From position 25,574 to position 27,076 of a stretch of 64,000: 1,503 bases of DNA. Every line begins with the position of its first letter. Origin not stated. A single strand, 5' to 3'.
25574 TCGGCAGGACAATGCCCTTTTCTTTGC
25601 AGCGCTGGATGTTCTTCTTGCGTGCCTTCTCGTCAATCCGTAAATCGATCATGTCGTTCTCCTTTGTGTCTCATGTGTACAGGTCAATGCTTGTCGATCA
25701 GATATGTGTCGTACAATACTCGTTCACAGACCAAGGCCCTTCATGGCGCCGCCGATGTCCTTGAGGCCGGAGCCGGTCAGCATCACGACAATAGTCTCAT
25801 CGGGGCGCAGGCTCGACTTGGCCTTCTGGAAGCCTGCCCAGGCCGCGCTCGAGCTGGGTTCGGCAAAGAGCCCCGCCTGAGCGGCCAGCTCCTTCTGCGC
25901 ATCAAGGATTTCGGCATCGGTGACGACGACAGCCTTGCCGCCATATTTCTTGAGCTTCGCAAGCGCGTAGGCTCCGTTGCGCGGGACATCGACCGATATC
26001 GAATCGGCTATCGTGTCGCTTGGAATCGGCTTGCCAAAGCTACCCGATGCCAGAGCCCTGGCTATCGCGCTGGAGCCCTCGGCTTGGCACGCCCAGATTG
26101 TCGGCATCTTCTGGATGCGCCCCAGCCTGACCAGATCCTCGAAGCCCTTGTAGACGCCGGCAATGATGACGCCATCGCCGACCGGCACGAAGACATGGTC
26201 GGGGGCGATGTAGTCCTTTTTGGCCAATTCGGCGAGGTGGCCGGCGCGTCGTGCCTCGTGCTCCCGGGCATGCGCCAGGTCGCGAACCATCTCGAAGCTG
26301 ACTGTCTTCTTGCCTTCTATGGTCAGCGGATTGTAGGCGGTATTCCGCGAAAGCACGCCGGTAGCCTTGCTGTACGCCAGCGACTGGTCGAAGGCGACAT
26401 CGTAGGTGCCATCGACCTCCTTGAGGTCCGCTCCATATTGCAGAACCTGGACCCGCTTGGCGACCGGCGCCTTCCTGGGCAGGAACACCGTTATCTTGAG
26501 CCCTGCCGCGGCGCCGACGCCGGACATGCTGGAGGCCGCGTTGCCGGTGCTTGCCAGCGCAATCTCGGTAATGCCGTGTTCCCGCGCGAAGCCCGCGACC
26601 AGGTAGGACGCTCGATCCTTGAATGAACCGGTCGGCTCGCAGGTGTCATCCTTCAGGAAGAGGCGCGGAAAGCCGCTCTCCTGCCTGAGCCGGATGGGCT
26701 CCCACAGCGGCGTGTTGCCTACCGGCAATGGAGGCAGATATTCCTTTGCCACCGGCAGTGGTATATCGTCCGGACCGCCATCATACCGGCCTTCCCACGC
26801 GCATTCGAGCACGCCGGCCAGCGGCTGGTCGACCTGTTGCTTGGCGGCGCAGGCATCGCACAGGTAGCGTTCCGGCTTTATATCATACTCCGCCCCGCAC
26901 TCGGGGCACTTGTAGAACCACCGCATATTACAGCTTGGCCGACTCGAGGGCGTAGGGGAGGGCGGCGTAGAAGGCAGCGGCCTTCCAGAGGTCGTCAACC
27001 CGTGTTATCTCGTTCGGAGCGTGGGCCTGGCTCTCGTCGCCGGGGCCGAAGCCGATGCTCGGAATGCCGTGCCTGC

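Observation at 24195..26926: Two unusual fold-type II PLP enzymes occupy the place of YgeX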

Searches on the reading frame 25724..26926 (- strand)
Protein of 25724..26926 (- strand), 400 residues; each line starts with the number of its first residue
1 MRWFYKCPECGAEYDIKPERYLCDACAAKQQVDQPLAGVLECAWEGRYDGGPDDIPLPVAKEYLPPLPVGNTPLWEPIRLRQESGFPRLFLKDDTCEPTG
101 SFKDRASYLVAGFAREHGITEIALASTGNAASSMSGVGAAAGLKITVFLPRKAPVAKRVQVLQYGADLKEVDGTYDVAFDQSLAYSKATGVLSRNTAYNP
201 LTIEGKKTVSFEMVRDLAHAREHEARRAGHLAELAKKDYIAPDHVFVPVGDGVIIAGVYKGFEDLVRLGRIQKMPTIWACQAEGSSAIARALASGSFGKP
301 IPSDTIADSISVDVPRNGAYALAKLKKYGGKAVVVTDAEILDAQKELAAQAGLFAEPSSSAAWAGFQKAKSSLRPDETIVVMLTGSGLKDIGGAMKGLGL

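Call 5: search_protein_families(library=pfam, proteins=[window:25724-26926:-], max_evalue=0.01)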
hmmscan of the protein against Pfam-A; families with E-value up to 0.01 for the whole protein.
window:25724-26926:- (400 aa): 1 family
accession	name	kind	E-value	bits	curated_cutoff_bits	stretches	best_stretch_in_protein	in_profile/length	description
PF00291.31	PALP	-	2.7e-66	224.3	35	1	68-385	4-295/295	Pyridoxal-phosphate dependent enzyme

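Call 6: search_protein_families(library=ncbifam, proteins=[window:25724-26926:-], max_evalue=0.01)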
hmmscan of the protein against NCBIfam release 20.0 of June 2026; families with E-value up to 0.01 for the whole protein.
window:25724-26926:- (400 aa): 41 families (the best 25 are shown)
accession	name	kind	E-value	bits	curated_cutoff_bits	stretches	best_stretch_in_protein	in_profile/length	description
NF006050.0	PRK08197.1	equivalog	3.9e-55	187.3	303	2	5-218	9-227/406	threonine synthase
NF004170.0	PRK05638.1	equivalog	7.9e-49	166.4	421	2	6-218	3-211/442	threonine synthase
NF005035.0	PRK06450.1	equivalog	1.9e-48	165.1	301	2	236-389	190-336/338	threonine synthase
NF006205.0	PRK08329.1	equivalog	1.6e-46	158.9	358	2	57-216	50-201/347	threonine synthase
TIGR00260.1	thrC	equivalog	5.5e-40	137.6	167.1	1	67-390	18-338/340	threonine synthase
NF004996.0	PRK06381.1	equivalog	1.2e-36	126.3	266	2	233-386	158-317/319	threonine synthase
NF006094.0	PRK08246.1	subfamily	8.6e-32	110.8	331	1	71-386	23-302/310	serine/threonine dehydratase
NF006390.0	PRK08639.1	equivalog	3.7e-24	85.5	421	1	69-386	23-313/418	threonine ammonia-lyase IlvA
NF005292.0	PRK06815.1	equivalog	6.9e-22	77.9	371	2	69-217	19-167/320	threonine/serine dehydratase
TIGR01127.1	ilvA_1Cterm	equivalog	3.7e-20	72.3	378.75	2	240-386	147-284/380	threonine ammonia-lyase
NF045641.2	BHydaspDhtseBhcB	equivalog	5e-18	65.3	550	2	69-218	18-167/312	beta-hydroxyaspartate dehydratase BhcB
TIGR01124.1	ilvA_2Cterm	equivalog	1.8e-17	63.2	411.3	1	72-387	18-305/499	threonine ammonia-lyase, biosynthetic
TIGR02079.1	THD1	equivalog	9.9e-17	60.8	440.55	1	69-386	14-305/410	threonine ammonia-lyase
NF005680.0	PRK07476.1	equivalog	4.9e-16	58.6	413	1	69-219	21-171/326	hydroxyectoine utilization dehydratase EutB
NF004771.0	PRK06110.1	equivalog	9.7e-16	57.8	317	2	243-386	171-305/323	threonine dehydratase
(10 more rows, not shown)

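Call 15: search_solved_structures(query=window:25724-26926:-, max_evalue=0.00001)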
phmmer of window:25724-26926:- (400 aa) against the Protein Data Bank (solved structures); distinct sequences matched with E-value up to 0.00001: 43.
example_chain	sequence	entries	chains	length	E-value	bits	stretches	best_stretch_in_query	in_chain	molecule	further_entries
2zsj_A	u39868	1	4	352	1.3e-41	146.2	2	65-218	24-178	Threonine synthase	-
1uim_A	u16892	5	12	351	3.6e-37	131.6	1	66-393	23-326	Threonine Synthase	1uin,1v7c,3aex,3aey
6cgq_A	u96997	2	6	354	6.4e-37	130.8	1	66-394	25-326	Threonine synthase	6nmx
2d1f_A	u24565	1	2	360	1.2e-36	129.9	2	57-217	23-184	Threonine synthase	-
1e5x_A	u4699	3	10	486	3.1e-19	72.6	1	75-389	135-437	THREONINE SYNTHASE | THREONINE SYNTHASE 1, CHLOROPLASTIC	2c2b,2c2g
8zkv_A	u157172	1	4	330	1.2e-11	47.6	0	89-219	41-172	L-threonine dehydratase biosynthetic IlvA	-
43cq_A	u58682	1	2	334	2.1e-11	46.8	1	89-386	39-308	L-threonine dehydratase biosynthetic IlvA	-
1tdj_A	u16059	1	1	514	3.4e-11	46.1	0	89-219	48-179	BIOSYNTHETIC THREONINE DEAMINASE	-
9d2q_A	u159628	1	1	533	3.8e-11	46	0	89-219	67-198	L-threonine dehydratase biosynthetic IlvA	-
8y1j_A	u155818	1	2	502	1.1e-09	41.1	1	72-386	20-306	L-threonine dehydratase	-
4h27_A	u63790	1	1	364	6e-09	38.7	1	71-207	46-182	L-serine dehydratase/L-threonine deaminase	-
2rkb_A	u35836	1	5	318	7.9e-09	38.3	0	72-178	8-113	Serine dehydratase-like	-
3iau_A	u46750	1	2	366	1.1e-08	37.9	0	85-386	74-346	Threonine deaminase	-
1o58_A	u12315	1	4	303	3e-08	36.4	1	72-206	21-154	O-acetylserine sulfhydrylase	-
1p5j_A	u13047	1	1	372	5.9e-08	35.4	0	71-206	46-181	L-serine dehydratase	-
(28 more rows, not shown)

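Call 18: find_homologous_proteins(query=window:25724-26926:-, max_evalue=1e-10)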
Query window:25724-26926:- (400 aa): 7999 proteins with E <= 1e-10 among 8000 candidates; the best 120 are listed.
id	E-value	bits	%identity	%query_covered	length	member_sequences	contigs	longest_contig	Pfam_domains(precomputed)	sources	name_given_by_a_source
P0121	5.3e-252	854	94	100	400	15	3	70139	PF00291.32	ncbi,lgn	-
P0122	5.7e-246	834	91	100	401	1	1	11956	PF00291.32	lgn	-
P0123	4.2e-240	815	89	100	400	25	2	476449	PF00291.32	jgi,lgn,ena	jgi:threonine synthase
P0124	1.4e-237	806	88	100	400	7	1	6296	PF00291.32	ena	-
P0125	1.6e-237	806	88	100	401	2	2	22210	PF00291.32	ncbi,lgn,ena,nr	ncbi:MAG: pyridoxal-phosphate dependent enzyme [Spirochaetes bacterium]|nr:pyridoxal-phosphate depen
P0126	2.7e-236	802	87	100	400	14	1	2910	PF00291.32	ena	-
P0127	6.9e-235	798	87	100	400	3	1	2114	PF00291.32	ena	-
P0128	1.1e-234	797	87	100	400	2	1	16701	PF00291.32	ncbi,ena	-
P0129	2.8e-232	789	86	100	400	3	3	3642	PF00291.32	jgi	jgi:threonine synthase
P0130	3.9e-230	782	85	100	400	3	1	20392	PF00291.32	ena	-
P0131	1.7e-229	780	85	100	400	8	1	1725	PF00291.32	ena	-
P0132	2.3e-229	779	85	100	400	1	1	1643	PF00291.32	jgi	-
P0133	7.4e-229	778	85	100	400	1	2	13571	PF00291.32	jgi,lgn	-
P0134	1.5e-228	777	85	100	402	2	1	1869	PF00291.32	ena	-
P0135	3.2e-228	776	85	100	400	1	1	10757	PF00291.32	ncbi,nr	ncbi:MAG: pyridoxal-phosphate dependent enzyme [Spirochaetales bacterium]|nr:pyridoxal-phosphate dep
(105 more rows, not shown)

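Call 44: search_solved_structures(query=window:25724-26926:-, max_evalue=1e-30, show_alignments=3)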
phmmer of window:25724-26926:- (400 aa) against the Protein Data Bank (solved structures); distinct sequences matched with E-value up to 1e-30: 4.
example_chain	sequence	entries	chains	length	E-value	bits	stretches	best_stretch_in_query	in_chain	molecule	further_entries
2zsj_A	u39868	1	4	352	1.3e-41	146.2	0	65-218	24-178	Threonine synthase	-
1uim_A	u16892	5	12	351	3.6e-37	131.6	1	66-393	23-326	Threonine Synthase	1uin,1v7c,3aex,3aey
6cgq_A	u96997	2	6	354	6.4e-37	130.8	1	66-394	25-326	Threonine synthase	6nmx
2d1f_A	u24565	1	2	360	1.2e-36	129.9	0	57-217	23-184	Threonine synthase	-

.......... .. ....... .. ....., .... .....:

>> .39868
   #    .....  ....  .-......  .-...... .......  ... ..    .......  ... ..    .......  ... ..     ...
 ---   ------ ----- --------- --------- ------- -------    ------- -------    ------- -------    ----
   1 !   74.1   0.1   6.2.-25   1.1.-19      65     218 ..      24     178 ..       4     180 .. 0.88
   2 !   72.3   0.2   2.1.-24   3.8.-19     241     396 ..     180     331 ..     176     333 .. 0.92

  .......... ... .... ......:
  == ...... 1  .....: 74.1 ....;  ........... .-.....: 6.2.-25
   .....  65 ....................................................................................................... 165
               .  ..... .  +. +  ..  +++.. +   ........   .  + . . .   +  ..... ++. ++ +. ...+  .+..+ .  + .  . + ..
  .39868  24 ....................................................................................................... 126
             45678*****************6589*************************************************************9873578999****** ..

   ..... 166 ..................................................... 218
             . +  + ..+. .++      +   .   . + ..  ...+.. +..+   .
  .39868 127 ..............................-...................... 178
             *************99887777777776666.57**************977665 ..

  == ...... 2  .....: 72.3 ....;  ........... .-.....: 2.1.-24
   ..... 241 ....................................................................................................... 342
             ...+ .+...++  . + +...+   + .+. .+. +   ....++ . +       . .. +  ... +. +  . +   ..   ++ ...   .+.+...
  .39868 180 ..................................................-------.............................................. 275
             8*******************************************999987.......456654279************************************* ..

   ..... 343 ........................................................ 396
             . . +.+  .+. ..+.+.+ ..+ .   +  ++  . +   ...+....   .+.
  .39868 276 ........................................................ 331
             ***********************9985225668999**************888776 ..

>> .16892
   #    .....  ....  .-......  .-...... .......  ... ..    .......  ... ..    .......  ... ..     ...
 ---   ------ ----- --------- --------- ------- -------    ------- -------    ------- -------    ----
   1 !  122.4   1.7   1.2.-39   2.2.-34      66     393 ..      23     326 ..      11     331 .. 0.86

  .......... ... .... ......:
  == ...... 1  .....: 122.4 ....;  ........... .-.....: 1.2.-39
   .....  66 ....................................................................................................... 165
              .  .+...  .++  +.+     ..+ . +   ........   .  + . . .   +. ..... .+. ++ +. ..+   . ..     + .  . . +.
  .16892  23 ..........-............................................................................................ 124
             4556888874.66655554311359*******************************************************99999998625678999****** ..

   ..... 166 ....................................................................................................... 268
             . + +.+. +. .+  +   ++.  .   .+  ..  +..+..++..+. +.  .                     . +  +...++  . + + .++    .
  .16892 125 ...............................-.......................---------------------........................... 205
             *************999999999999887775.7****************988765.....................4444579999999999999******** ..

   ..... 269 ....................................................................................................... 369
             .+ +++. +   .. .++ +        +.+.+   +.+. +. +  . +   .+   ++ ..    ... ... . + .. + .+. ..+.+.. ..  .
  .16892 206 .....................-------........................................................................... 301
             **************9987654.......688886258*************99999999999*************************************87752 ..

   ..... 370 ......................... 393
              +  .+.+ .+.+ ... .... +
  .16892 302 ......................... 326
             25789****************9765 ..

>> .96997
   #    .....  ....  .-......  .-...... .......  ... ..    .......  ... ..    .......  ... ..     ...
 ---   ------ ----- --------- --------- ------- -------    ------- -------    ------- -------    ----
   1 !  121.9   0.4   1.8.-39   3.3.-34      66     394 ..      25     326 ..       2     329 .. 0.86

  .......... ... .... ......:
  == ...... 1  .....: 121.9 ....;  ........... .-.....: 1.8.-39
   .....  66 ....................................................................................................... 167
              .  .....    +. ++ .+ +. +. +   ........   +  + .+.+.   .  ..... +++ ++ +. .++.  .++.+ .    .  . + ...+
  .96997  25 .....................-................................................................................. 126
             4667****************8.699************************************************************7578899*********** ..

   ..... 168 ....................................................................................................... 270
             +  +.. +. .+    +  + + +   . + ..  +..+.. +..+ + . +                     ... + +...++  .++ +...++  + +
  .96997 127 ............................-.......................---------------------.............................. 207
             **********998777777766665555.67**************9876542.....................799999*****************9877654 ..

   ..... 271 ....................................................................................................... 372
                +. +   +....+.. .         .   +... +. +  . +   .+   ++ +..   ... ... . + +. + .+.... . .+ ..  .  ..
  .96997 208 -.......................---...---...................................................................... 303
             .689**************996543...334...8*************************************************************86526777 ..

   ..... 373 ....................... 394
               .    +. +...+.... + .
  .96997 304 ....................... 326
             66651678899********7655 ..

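Call 68: predict_structure(alignment_id=A5)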
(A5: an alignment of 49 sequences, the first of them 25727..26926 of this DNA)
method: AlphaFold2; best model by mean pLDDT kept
length: 400 residues; sequences in the alignment: 49
mean_pLDDT: 90.7   pTM: 0.91
mean pLDDT of the five models: 90.7, 89.6, 88.4, 87.3, 86.5
residues with pLDDT >= 90: 275; 70-90: 109; 50-70: 16; < 50: 0
segments of 3 or more residues with pLDDT < 50: none
pLDDT, mean of each block of 10 residues (from residue 1): 95 94 94 92 93 93 89 92 97 74 89 96 82 88 93 79 88 83 92 85 95 96 92 91 96 94 97 97 95 93 84 88 96 97 93 87 98 98 79 71
secondary structure, 60 per line:
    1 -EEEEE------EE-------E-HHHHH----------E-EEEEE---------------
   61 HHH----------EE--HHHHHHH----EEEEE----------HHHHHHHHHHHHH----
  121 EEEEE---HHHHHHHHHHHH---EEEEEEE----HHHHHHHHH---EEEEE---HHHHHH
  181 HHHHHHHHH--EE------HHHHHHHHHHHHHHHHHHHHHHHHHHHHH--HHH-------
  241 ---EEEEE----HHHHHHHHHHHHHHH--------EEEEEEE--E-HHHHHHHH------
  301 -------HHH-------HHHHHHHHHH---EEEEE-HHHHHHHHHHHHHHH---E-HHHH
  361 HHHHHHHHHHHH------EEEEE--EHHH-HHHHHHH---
elements in order: E2-6 H24-28 E41-45 H78-84 E89-93 H104-116 E121-125 H129-140 E144-150 H155-163 E167-171 H175-189 H200-228 E244-248 H253-267 E276-282 H287-294 H318-327 E331-335 H337-351 H357-372 E379-383 H391-397

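Call 72: fold_search(model_id=the predicted structure, library=pdb)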
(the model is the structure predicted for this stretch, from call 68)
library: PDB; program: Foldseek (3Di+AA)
matches with E <= 10: 1875; with E <= 0.001: 495
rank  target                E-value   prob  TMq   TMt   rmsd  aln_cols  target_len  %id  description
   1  6nmx_A                1.2e-25  1.00  0.70  0.80   3.0       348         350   31  Threonine synthase from Bacillus subtilis ATCC 6633 with PLP and APPA (released 2019-03-13)
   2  2zsj_A                1.5e-25  1.00  0.71  0.81   3.0       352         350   36  Crystal structure of threonine synthase from Aquifex aeolicus VF5 (released 2008-10-21)
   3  6cgq_B                1.6e-25  1.00  0.71  0.82   3.1       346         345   32  Threonine synthase from Bacillus subtilis ATCC 6633 with PLP and PLP-Ala (released 2019-02-27)
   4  2zsj_D                2.8e-25  1.00  0.72  0.82   2.9       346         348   35  Crystal structure of threonine synthase from Aquifex aeolicus VF5 (released 2008-10-21)
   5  6nmx_D                3.0e-25  1.00  0.70  0.80   3.1       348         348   31  Threonine synthase from Bacillus subtilis ATCC 6633 with PLP and APPA (released 2019-03-13)
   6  6nmx_B                5.6e-25  1.00  0.71  0.81   3.1       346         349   32  Threonine synthase from Bacillus subtilis ATCC 6633 with PLP and APPA (released 2019-03-13)
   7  2d1f_A                7.9e-25  1.00  0.71  0.81   2.5       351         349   31  Structure of Mycobacterium tuberculosis threonine synthase (released 2006-09-05)
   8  6cgq_A                9.4e-25  1.00  0.71  0.84   2.8       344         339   31  Threonine synthase from Bacillus subtilis ATCC 6633 with PLP and PLP-Ala (released 2019-02-27)
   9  1uin_B                1.6e-24  1.00  0.73  0.83   2.4       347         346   33  Crystal Structure of Threonine Synthase from Thermus Thermophilus HB8, Trigonal Crystal Form (released 2003-11-18)
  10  3aey_B                1.8e-24  1.00  0.71  0.81   2.9       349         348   32  Apo form of threonine synthase from Thermus thermophilus HB8 (released 2010-11-17)
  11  1v7c_A                2.7e-24  1.00  0.72  0.81   2.7       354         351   33  Crystal structure of threonine synthase from thermus thermophilus hb8 in complex with a substrate analogue (released 2003-12-30)
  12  1uin_A                4.0e-23  1.00  0.72  0.82   2.4       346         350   33  Crystal Structure of Threonine Synthase from Thermus Thermophilus HB8, Trigonal Crystal Form (released 2003-11-18)
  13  1uim_A                2.4e-22  1.00  0.72  0.82   2.4       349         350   33  Crystal Structure of Threonine Synthase from Thermus Thermophilus HB8, Orthorhombic Crystal Form (released 2003-11-18)
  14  2c2b_A                5.7e-22  1.00  0.81  0.73   4.1       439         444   21  Crystallographic structure of Arabidopsis thaliana Threonine synthase complexed with pyridoxal phosphate and S-adenosy (released 2005-11-28)
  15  2c2b_C                7.6e-22  1.00  0.80  0.73   4.3       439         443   21  Crystallographic structure of Arabidopsis thaliana Threonine synthase complexed with pyridoxal phosphate and S-adenosy (released 2005-11-28)
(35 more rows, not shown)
